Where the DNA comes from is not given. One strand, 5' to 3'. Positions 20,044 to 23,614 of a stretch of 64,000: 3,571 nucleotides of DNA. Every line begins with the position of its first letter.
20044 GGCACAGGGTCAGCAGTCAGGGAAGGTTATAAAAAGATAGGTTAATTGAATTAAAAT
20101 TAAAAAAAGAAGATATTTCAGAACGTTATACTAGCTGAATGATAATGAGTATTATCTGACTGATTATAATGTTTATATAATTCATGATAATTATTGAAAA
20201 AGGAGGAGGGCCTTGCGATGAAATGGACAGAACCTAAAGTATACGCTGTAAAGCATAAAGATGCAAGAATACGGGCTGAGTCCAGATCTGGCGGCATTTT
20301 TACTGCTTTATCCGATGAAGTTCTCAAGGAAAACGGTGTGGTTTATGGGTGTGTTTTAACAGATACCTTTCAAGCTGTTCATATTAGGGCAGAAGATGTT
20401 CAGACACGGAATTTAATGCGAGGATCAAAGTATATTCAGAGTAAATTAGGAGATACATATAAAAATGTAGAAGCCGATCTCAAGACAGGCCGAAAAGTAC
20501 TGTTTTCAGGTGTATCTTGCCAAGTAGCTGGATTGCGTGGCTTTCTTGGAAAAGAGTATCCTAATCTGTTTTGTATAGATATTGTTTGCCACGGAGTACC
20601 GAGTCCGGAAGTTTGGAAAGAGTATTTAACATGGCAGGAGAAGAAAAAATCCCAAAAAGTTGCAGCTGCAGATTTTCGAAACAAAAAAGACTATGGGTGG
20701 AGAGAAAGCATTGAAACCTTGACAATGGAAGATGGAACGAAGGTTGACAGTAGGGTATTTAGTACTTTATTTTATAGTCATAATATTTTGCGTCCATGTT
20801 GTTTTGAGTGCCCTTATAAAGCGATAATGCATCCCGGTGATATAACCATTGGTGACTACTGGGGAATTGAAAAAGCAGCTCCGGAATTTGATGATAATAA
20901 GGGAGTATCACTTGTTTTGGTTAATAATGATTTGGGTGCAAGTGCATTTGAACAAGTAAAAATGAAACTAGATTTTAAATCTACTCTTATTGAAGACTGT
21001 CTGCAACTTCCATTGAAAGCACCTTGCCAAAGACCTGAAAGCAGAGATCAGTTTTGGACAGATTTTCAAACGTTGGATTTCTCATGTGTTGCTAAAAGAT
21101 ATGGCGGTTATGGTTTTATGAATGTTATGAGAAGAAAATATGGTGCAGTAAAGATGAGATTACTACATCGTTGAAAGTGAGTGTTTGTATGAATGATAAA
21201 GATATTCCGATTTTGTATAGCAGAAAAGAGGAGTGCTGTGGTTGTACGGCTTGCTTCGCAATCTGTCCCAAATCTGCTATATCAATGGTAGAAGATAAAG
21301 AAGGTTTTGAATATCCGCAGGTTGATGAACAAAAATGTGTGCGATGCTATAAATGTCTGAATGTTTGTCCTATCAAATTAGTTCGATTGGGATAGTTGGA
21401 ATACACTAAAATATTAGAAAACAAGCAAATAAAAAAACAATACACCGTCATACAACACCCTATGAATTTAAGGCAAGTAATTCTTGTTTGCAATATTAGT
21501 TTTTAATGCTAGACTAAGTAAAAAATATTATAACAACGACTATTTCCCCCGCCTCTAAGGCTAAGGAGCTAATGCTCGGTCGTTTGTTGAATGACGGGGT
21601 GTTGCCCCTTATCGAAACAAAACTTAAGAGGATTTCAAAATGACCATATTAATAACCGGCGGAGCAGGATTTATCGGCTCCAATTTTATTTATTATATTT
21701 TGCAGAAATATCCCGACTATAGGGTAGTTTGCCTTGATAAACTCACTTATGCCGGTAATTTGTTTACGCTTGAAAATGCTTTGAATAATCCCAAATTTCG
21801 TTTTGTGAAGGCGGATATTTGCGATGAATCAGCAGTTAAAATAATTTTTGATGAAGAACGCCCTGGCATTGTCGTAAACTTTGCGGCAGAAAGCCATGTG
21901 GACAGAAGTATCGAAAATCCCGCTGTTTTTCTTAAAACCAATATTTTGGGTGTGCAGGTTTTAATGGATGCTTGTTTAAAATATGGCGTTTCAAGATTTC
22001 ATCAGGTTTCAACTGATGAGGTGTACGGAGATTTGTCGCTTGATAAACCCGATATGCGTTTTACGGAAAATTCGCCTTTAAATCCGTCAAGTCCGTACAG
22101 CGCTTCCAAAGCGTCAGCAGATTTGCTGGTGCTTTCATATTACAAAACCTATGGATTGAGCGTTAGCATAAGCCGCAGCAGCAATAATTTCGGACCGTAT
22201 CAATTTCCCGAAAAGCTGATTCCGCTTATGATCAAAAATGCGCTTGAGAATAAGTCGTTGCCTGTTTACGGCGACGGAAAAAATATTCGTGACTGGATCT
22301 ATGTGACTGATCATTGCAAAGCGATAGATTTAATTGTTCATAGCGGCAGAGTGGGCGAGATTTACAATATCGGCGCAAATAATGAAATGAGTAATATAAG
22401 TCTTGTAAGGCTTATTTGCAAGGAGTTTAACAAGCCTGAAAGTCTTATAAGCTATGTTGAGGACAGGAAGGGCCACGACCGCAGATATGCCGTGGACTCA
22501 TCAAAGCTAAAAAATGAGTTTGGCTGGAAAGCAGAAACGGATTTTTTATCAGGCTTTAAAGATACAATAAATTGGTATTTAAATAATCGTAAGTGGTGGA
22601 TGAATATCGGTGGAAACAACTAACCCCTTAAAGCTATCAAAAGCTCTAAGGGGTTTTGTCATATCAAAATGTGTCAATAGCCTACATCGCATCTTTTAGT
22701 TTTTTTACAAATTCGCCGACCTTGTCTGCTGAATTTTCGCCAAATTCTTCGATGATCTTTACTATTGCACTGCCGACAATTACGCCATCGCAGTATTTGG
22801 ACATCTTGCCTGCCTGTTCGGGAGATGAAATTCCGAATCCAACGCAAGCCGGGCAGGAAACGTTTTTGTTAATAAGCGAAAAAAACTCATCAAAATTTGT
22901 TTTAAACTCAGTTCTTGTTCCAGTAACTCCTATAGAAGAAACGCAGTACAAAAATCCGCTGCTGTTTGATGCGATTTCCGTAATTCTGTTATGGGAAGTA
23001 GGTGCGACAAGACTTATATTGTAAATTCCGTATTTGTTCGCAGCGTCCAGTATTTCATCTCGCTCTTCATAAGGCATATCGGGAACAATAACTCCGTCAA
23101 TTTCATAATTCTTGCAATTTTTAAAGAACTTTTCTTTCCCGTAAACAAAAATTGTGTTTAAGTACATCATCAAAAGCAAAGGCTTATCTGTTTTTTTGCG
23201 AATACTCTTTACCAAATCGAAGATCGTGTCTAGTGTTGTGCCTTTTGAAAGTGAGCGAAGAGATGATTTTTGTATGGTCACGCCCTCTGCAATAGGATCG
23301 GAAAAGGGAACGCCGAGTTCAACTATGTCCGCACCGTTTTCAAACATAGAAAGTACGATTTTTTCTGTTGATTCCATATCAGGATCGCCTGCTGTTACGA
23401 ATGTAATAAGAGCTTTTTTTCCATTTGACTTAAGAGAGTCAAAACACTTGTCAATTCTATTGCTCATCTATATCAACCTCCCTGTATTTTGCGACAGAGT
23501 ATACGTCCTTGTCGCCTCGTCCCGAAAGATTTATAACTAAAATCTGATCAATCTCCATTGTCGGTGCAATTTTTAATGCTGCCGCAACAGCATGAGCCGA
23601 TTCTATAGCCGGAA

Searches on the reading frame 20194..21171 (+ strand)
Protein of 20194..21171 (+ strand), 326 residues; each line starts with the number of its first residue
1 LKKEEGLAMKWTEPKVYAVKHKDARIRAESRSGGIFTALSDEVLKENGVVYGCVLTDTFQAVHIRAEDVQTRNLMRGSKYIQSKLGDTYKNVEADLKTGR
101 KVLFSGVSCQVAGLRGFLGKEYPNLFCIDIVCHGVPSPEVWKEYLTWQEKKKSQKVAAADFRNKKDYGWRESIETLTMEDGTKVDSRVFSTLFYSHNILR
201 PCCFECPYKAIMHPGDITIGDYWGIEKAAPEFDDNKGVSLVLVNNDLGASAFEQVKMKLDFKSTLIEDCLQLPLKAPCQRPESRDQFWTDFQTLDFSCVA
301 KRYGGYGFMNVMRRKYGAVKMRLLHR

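Call 8: search_protein_families(library=pfam, proteins=[window:20194-21171:+], max_evalue=0.001)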
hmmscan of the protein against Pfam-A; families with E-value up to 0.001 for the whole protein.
window:20194-21171:+ (326 aa): 2 families
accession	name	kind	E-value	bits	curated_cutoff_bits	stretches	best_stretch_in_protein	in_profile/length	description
PF04432.18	FrhB_FdhB_C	-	3e-22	79.5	23.3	1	100-262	2-143/150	Coenzyme F420 hydrogenase/dehydrogenase, beta subunit C terminus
PF04422.18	FrhB_FdhB_N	-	1.5e-06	28.7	22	1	16-85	1-73/78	Coenzyme F420 hydrogenase/dehydrogenase, beta subunit N-term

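Call 35: search_protein_families(library=ncbifam, proteins=[window:20194-21171:+], max_evalue=0.00001)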
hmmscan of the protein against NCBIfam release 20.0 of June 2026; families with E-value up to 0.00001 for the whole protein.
window:20194-21171:+ (326 aa): 0 families

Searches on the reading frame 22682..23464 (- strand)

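Call 8: search_protein_families(library=pfam, proteins=[window:22682-23464:-], max_evalue=0.001)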
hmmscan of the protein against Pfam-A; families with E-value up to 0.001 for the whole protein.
window:22682-23464:- (260 aa): 4 families
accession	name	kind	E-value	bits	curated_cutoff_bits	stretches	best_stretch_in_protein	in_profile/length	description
PF00290.26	Trp_syntA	-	6.5e-85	284.6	27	1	8-259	1-257/259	Tryptophan synthase alpha chain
PF01884.23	PcrB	-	0.00033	20.7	23.9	0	207-236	184-213/226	PcrB family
PF03437.21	BtpA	-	0.00058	19.8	30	1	176-255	174-251/254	BtpA family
PF00977.27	His_biosynth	-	0.00078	19.4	23.6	0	194-241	64-112/228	Histidine biosynthesis protein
